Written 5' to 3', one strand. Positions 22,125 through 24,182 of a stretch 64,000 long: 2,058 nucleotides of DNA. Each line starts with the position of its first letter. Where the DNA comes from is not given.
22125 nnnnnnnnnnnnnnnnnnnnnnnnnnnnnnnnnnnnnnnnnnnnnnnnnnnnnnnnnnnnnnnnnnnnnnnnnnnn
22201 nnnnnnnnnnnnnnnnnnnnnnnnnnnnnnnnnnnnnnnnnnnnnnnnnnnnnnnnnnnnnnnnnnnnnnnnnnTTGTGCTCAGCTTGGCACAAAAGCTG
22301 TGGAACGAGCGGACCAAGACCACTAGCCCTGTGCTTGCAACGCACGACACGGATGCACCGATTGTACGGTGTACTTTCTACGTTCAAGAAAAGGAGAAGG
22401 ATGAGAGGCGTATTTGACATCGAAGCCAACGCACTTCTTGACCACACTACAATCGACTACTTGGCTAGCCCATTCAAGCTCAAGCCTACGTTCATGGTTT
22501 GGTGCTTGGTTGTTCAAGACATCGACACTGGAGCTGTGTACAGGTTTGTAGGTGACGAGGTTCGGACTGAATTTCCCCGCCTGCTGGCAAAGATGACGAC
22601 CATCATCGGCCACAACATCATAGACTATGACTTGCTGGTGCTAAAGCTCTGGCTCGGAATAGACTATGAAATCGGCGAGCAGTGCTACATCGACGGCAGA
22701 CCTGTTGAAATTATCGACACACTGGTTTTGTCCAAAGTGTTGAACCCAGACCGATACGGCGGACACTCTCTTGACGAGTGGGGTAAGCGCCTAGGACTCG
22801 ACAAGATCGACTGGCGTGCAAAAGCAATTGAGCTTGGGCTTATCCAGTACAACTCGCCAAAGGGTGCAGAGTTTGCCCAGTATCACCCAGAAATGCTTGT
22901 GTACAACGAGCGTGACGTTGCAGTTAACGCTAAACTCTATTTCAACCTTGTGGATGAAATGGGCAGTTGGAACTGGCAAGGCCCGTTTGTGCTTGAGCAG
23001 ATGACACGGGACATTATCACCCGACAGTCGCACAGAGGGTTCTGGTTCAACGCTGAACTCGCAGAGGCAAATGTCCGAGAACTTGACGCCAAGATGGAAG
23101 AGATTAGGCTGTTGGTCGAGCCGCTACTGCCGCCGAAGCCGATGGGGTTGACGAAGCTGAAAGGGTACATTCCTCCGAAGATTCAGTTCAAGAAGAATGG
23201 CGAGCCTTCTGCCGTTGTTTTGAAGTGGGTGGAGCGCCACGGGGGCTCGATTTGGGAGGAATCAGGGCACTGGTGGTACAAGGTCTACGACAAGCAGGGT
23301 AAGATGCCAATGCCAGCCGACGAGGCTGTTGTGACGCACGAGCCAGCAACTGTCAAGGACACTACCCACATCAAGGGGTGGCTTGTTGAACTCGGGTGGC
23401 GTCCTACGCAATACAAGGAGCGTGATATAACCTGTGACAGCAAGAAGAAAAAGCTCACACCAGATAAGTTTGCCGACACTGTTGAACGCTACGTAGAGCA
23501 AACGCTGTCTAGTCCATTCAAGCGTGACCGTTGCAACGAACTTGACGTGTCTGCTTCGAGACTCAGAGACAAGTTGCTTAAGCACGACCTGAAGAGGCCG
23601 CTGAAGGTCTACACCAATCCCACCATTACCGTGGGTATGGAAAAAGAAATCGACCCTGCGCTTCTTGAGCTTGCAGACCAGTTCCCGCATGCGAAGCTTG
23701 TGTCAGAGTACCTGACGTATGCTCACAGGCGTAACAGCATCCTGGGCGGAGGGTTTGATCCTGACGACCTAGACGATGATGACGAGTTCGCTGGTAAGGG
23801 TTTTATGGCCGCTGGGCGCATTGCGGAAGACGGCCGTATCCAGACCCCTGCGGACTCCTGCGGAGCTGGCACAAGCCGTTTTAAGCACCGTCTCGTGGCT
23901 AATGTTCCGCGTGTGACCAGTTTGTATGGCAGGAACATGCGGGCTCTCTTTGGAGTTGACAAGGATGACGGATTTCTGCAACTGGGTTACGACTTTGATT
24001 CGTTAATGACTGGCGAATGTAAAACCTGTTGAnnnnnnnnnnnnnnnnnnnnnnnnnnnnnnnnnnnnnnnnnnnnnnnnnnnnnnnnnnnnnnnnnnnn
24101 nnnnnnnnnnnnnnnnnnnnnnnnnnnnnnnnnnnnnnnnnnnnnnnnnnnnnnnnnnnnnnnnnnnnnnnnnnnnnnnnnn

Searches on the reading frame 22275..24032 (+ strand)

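Call 38: search_protein_families(library=phrogs, proteins=[window:22275-24032:+], max_evalue=0.00001)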
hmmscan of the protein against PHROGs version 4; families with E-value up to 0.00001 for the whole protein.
window:22275-24032:+ (585 aa): 2 families
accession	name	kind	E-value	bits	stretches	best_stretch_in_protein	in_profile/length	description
phrog_17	-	DNA, RNA and nucleotide metabolism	9.8e-67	226.9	1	46-577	674-1016/1445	DNA polymerase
phrog_403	-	DNA, RNA and nucleotide metabolism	2.9e-11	43.9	1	98-238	132-259/321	DNA polymerase exonuclease subunit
